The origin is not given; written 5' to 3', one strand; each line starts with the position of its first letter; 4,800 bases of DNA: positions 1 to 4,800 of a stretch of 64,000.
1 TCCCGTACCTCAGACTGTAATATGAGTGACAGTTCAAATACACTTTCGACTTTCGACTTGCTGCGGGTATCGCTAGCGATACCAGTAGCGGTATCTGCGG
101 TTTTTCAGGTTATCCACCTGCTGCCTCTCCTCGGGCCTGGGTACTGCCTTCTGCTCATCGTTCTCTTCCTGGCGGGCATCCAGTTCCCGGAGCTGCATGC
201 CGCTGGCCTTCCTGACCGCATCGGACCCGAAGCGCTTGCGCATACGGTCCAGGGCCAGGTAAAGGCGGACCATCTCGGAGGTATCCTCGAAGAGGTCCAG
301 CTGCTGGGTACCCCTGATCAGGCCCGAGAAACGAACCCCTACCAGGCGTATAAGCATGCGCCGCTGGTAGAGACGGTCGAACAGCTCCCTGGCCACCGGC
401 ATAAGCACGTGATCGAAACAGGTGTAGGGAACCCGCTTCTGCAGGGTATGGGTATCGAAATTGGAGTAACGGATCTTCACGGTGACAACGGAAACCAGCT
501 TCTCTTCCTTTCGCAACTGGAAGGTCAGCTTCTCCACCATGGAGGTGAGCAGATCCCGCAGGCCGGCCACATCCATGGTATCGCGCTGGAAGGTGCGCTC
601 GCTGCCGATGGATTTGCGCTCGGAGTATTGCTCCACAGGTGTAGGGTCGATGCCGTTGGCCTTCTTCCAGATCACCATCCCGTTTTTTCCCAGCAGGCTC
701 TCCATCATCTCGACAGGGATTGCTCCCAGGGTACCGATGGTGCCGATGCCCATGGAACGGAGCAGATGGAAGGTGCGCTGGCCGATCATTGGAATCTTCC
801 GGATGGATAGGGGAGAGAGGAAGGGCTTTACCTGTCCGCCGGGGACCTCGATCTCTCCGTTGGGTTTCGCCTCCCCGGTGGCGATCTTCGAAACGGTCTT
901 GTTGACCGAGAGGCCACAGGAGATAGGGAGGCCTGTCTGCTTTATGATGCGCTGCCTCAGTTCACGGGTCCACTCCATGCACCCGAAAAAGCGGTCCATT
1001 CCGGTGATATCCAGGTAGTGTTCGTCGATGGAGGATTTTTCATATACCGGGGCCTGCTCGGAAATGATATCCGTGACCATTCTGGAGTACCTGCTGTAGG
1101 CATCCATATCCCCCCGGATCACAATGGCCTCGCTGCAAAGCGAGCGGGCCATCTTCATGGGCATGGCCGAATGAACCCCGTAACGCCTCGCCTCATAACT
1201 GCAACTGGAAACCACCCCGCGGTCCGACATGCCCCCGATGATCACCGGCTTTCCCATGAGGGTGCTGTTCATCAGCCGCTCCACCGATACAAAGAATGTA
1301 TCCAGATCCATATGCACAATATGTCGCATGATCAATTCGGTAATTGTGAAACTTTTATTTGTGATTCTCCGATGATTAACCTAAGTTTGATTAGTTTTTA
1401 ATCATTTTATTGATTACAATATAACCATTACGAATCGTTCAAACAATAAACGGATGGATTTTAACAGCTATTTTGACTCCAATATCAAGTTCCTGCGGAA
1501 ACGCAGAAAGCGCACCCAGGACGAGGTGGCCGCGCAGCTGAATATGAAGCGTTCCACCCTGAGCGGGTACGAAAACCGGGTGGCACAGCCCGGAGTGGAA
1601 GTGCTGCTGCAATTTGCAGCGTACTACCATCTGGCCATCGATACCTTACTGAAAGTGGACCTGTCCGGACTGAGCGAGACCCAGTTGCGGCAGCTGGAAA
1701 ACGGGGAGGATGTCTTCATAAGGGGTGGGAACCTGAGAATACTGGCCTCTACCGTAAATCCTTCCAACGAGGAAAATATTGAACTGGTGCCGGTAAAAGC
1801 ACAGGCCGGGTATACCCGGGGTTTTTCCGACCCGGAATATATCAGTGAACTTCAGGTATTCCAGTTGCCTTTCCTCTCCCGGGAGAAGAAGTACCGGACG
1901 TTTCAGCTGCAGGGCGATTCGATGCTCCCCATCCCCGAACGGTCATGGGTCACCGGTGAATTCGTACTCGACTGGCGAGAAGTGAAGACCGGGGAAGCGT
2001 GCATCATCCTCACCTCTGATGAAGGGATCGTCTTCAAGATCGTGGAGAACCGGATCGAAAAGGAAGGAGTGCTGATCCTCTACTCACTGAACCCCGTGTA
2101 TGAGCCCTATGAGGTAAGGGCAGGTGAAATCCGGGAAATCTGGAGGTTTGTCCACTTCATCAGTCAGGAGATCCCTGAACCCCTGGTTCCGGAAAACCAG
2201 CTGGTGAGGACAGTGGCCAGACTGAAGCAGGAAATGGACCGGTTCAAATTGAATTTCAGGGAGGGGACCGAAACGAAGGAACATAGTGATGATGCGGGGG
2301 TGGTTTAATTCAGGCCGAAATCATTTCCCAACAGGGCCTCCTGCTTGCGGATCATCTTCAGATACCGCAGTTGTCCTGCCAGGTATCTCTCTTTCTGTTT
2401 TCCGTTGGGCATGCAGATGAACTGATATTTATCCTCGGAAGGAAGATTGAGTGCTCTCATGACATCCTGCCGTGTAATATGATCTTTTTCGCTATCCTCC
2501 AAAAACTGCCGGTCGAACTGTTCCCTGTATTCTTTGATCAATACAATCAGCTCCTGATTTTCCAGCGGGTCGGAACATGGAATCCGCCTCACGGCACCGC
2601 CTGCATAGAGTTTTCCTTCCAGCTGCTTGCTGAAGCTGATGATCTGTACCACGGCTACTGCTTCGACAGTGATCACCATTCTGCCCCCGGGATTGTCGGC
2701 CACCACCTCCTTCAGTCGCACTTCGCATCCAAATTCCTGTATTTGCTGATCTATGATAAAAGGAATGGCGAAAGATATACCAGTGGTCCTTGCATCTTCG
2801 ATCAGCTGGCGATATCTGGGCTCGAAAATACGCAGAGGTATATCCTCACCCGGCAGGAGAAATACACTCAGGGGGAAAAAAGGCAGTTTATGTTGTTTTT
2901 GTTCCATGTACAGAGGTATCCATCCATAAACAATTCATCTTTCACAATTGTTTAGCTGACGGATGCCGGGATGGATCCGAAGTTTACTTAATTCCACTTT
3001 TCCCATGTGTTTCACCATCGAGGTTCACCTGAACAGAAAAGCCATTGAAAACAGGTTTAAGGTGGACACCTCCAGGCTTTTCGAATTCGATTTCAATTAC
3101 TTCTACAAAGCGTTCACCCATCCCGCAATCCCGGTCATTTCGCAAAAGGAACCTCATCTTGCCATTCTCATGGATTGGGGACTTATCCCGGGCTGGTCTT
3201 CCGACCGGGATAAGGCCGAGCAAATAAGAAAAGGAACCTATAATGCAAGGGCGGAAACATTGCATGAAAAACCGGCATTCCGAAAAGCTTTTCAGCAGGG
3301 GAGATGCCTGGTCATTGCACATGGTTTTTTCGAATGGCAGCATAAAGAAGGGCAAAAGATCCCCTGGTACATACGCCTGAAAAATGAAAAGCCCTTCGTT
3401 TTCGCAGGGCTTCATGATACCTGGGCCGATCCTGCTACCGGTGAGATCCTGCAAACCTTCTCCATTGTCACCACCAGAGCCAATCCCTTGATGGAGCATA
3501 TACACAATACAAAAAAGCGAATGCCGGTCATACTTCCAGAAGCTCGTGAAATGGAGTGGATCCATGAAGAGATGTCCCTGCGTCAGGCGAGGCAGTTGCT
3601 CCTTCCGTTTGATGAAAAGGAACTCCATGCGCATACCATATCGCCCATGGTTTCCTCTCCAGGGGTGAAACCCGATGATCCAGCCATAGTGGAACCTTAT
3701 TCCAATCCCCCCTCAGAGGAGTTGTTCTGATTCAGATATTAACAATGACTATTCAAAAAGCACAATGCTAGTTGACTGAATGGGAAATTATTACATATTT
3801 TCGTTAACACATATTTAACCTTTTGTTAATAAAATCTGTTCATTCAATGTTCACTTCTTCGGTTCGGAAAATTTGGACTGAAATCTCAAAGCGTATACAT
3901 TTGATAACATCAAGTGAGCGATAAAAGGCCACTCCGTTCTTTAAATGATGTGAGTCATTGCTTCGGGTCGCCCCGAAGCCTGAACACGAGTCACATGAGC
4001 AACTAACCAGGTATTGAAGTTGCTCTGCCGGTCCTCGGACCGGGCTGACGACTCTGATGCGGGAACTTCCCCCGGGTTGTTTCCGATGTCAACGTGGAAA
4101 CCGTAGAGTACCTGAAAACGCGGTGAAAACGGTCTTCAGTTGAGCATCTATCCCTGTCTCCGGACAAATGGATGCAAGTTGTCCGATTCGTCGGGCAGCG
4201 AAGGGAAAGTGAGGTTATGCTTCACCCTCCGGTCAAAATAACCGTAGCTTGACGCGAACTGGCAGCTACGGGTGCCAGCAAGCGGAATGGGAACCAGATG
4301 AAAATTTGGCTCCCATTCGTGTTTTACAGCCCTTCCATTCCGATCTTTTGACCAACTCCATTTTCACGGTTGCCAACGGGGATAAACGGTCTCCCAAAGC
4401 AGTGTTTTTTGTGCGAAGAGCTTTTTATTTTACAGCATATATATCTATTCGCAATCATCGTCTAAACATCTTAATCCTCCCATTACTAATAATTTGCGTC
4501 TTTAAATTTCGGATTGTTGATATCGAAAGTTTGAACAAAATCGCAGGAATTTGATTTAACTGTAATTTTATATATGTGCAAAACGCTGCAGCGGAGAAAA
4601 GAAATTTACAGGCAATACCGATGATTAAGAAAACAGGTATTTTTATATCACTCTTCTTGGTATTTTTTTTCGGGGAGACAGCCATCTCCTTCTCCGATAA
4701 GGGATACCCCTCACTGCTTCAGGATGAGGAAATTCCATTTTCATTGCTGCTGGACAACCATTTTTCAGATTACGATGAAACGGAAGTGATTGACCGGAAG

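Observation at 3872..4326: Orphan promoter-to-terminator structured RNA (~0.4 kb) of unknown family next to the SOS/SRAP module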

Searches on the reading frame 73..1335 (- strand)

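Call 12: search_protein_families(library=pfam, proteins=[window:73-1335:-])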
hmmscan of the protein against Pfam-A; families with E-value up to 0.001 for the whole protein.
window:73-1335:- (420 aa): 3 families
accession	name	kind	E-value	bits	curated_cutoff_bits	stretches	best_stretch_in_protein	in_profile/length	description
PF00817.25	IMS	-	1.8e-44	151.7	23.2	1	10-153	2-147/148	impB/mucB/samB family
PF11799.13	IMS_C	-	6.8e-26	91.3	20.7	1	240-348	1-109/109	impB/mucB/samB family C-terminal domain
PF21999.2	IMS_HHH_1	-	0.00024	21.9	27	1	180-230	2-53/53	DNA polymerase-iota, thumb domain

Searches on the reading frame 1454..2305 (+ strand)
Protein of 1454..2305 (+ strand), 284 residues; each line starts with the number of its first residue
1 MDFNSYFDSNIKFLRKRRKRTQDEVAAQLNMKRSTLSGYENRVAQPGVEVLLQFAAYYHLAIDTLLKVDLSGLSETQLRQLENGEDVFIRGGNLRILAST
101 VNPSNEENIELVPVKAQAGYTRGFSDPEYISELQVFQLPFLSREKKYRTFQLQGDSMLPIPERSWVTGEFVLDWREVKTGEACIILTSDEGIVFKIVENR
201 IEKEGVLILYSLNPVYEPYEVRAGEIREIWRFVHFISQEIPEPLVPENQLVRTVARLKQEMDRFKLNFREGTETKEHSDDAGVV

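Call 12: search_protein_families(library=pfam, proteins=[window:1454-2305:+])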
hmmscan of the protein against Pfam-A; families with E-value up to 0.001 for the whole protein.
window:1454-2305:+ (284 aa): 4 families
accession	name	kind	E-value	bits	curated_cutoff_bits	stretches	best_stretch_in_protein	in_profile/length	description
PF01381.28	HTH_3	-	1.2e-12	48.1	23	1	11-63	1-53/55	Helix-turn-helix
PF13560.12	HTH_31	-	5.6e-10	39.8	27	1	14-61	9-57/64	Helix-turn-helix domain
PF12844.13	HTH_19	-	6.5e-06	26.4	30.2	1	10-67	3-60/64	Helix-turn-helix domain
PF00717.28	Peptidase_S24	-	1.6e-05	25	23.3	1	115-223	5-105/116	Peptidase S24-like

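Call 57: search_protein_families(library=ncbifam, proteins=[window:1454-2305:+], max_evalue=0.01)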
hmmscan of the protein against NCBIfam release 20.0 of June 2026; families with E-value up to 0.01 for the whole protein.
window:1454-2305:+ (284 aa): 3 families
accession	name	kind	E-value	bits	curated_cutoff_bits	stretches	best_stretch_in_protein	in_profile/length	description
NF041951.1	phage_RstR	subfamily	1.3e-08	35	80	1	7-68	3-64/108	RstR family transcriptional repressor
NF007271.0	PRK09726.1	equivalog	8.3e-05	22.5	79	1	10-46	16-52/88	type II toxin-antitoxin system antitoxin HipB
NF041575.1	antitoxPezA_Strep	equivalog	0.001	19.1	290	1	9-51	4-46/158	type II toxin-antitoxin system antitoxin PezA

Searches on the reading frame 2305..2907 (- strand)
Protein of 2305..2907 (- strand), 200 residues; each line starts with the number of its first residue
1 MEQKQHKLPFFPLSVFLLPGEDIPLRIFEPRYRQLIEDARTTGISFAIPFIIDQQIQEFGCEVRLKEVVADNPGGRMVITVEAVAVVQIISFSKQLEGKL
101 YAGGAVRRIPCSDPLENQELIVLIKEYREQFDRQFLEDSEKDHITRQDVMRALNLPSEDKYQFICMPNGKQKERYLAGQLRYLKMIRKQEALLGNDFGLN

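Call 12: search_protein_families(library=pfam, proteins=[window:2305-2907:-])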
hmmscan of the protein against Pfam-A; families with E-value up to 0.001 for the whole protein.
window:2305-2907:- (200 aa): 1 family
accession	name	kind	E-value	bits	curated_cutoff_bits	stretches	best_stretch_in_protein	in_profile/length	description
PF02190.22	LON_substr_bdg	-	5.3e-14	53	28.7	1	7-139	1-140/200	ATP-dependent protease La (LON) substrate-binding domain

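Call 57: search_protein_families(library=ncbifam, proteins=[window:2305-2907:-], max_evalue=0.01)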
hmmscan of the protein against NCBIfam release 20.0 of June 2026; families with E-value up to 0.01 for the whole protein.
window:2305-2907:- (200 aa): 0 families

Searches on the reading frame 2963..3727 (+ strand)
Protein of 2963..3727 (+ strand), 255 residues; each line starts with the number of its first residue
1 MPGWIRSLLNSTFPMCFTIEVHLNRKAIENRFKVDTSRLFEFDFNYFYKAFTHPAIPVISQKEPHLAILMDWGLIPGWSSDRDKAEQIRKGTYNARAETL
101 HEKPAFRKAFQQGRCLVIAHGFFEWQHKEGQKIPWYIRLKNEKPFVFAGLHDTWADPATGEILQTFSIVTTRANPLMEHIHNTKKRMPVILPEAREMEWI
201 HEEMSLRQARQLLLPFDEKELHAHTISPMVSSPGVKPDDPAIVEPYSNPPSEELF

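Call 11: find_related_loci(query=window:2963-3727:+, collection=genome_contigs, flank=4000)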
Query window:2963-3727:+ (255 aa) in genome_contigs; peptide patterns used: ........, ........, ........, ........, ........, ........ (x = any residue, [..] = any of these).
66 stretches matched a pattern; 24 encode a relative of the query (tblastn E <= 1e-3); 24 distinct loci.
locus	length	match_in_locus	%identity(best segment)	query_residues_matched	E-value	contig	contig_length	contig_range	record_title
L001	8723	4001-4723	74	15-255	1e-124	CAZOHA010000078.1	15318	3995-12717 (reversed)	MAG TPA_asm: uncultured Bacteroides sp. isolate SRP332253_co2_34 genome assembly, contig: NODE_3685_length_15318_cov_6.1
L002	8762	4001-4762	66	8-255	3e-113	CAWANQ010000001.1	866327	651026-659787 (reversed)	MAG: uncultured Bacteroidetes bacterium isolate MFD03804.bin.1.203 genome assembly, contig: contig_12942, whole genome s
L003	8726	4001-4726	66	14-255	1e-111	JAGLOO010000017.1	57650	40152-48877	MAG: Bacteroidales bacterium isolate RS_7_37 ROV157_7.bin.37.fa_17, whole genome shotgun sequence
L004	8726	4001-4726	66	14-255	2e-111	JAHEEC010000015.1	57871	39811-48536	MAG: Bacteroidetes bacterium isolate Ww252 NODE_435_length_57871_cov_8.175013, whole genome shotgun sequence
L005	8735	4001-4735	65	8-255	4e-111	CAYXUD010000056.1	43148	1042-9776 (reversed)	MAG TPA_asm: uncultured Bacteroides sp. isolate SRP185410_co1_383 genome assembly, contig: k141_1185531, whole genome sh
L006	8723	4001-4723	64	15-255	6e-108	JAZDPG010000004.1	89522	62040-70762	MAG: Bacteroidota bacterium isolate MEGAHIT-group-0.823 k141_1084892, whole genome shotgun sequence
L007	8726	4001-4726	63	14-255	8e-108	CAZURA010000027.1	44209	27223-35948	MAG TPA_asm: uncultured Bacteroides sp. isolate SRP077602_co5_373 genome assembly, contig: NODE_4052_length_44209_cov_5.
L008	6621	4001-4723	65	15-255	2e-107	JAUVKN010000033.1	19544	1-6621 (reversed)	MAG: Bacteroidia bacterium isolate CSMAG_481 CSMAG_481_k141_869337_length_19544_cov_9.0000, whole genome shotgun sequenc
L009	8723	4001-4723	63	15-255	7e-107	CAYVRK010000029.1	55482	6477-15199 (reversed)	MAG TPA_asm: uncultured Bacteroides sp. isolate binchicken_co151_283 genome assembly, contig: NODE_690_length_55482_cov_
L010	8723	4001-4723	63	15-255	2e-106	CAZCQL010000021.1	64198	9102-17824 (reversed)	MAG TPA_asm: uncultured Bacteroides sp. isolate binchicken_co275_179 genome assembly, contig: NODE_342_length_64198_cov_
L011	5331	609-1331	65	15-255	2e-106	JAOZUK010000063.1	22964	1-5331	MAG: Bacteroidales bacterium isolate GMC8.maxbin2.069_sub GMC8_1352_length_22964_cov_25.244576, whole genome shotgun seq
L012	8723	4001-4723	62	15-255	4e-106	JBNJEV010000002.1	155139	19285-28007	MAG: Bacteroidota bacterium isolate Y23_0dBSd1.bin.109 NODE_11_length_155139_cov_19.669840, whole genome shotgun sequenc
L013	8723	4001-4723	63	15-255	2e-105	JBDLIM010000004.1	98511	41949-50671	MAG: Bacteroidota bacterium isolate MAG031 MAG031_4, whole genome shotgun sequence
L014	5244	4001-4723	62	15-255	9e-105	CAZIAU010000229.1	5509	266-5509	MAG TPA_asm: uncultured Bacteroides sp. isolate binchicken_co150_65 genome assembly, contig: NODE_43557_length_5509_cov_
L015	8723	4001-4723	64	15-255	5e-107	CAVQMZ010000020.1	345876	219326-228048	MAG: uncultured Bacteroidetes bacterium isolate MFD03804.bin.1.160 genome assembly, contig: contig_50016, whole genome s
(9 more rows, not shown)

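Call 12: search_protein_families(library=pfam, proteins=[window:2963-3727:+])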
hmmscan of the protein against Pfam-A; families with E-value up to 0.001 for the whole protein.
window:2963-3727:+ (255 aa): 1 family
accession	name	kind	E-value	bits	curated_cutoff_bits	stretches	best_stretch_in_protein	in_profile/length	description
PF02586.19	SRAP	-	1.8e-54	185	27.1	1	15-232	1-213/214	SOS response associated peptidase (SRAP)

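Call 57: search_protein_families(library=ncbifam, proteins=[window:2963-3727:+], max_evalue=0.01)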
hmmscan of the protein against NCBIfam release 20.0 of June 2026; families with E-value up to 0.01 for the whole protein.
window:2963-3727:+ (255 aa): 1 family
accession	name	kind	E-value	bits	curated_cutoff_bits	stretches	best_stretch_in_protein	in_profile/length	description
NF007413.0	PRK09951.1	subfamily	5.3e-16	58.6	349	1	59-213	47-189/222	hypothetical protein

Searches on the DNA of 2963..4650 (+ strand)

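Call 4: search_rna_families(source=window, start=3700, end=4650, threshold=evalue, max_evalue=10, show_alignments=3)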
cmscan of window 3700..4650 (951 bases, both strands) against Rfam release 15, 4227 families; matches with E-value up to 10: 2.
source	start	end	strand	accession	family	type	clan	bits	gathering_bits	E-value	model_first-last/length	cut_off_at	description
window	4491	4541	+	RF03995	mir-7957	Gene; miRNA;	-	23.7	76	0.077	1-59/59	no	mir-7957 microRNA precursor family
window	4530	4562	+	RF01359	CRISPR-DR46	Gene; CRISPR;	-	18.7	50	6.1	1-38/38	no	CRISPR RNA direct repeat element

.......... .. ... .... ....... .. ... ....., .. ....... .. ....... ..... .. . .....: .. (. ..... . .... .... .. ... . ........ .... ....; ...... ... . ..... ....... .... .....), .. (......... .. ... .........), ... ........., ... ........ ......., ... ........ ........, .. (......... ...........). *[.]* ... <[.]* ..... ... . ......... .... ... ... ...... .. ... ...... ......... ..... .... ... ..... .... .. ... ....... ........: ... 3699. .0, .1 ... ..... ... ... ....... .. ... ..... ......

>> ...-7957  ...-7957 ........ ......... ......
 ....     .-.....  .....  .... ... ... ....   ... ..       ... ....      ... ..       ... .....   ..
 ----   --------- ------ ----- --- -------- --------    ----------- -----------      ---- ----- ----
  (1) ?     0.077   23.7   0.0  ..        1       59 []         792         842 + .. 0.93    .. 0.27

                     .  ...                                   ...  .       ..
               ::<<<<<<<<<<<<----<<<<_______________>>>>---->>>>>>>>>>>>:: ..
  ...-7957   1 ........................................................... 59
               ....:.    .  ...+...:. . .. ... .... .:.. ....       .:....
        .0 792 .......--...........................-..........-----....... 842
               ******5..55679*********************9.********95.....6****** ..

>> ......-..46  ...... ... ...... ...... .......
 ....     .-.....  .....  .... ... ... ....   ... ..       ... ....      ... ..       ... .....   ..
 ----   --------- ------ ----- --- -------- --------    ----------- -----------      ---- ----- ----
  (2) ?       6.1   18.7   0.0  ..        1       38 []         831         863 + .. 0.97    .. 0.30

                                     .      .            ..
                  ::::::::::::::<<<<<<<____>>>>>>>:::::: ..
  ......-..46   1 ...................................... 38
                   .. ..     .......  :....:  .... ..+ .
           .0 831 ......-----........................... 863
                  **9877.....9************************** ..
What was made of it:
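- On Any of the 4227 Rfam 15 families (including RNase P RNA, tmRNA, 6S, SRP RNA, riboswitches, OLE, GOLLD, ROOL, raiA, HEARO, and the Bacteroidales/Bacteroides motifs): At E <= 10 on 3700-4650 there are only two spurious hits, both outside the RNA (call 4).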

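Call 54: search_rna_families(sources=[L022, L027, L055, L012, L001, L019, L058], threshold=evalue, max_evalue=1)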
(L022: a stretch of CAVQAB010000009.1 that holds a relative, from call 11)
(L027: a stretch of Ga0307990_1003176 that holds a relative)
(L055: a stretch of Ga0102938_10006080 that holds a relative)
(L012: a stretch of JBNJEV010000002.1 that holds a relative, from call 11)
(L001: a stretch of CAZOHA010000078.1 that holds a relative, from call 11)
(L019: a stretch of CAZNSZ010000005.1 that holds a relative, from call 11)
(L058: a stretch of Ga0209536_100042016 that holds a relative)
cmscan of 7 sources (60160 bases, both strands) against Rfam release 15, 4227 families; matches with E-value up to 1: 4.
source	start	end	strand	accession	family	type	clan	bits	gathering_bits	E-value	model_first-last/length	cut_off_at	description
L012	675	748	+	RF03371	mir-4788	Gene; miRNA;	-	26.8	91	0.97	1-80/80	no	mir-4788 microRNA precursor family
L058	2912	2976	+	RF00273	SNORD59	Gene; snRNA; snoRNA; CD-box;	CL00065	26.7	45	0.32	1-73/73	no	Small nucleolar RNA SNORD59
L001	1049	1096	+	RF04214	MIR7526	Gene; miRNA;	-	25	110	0.98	1-113/113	no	MIR7526 microRNA precursor family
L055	6312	6454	+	RF04191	Hairpin-meta2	Gene; ribozyme;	-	17.6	210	0.72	1-258/258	no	Hairpin ribozyme 2 from viruses-like metatranscriptomes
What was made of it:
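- On Any of the 4227 Rfam 15 families (including RNase P RNA, tmRNA, 6S, SRP RNA, riboswitches, OLE, GOLLD, ROOL, raiA, HEARO, and the Bacteroidales/Bacteroides motifs): At E <= 1 on seven homologous loci nothing falls inside the RNA (call 54).
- Closest known: Bacterial RNase P RNA. Different: There is no match to the RNase P covariance models even at permissive thresholds (calls 4, 54).
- No Rfam match even at E <= 10 in the window, or at E <= 1 in seven homologues (calls 4, 54).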

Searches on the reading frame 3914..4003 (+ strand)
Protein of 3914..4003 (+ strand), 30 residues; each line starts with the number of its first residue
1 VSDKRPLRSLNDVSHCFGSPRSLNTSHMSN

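Call 58: search_protein_families(library=pfam, proteins=[window:3914-4003:+], max_evalue=1)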
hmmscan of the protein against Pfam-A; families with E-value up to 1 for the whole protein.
seq(30 aa): 0 families
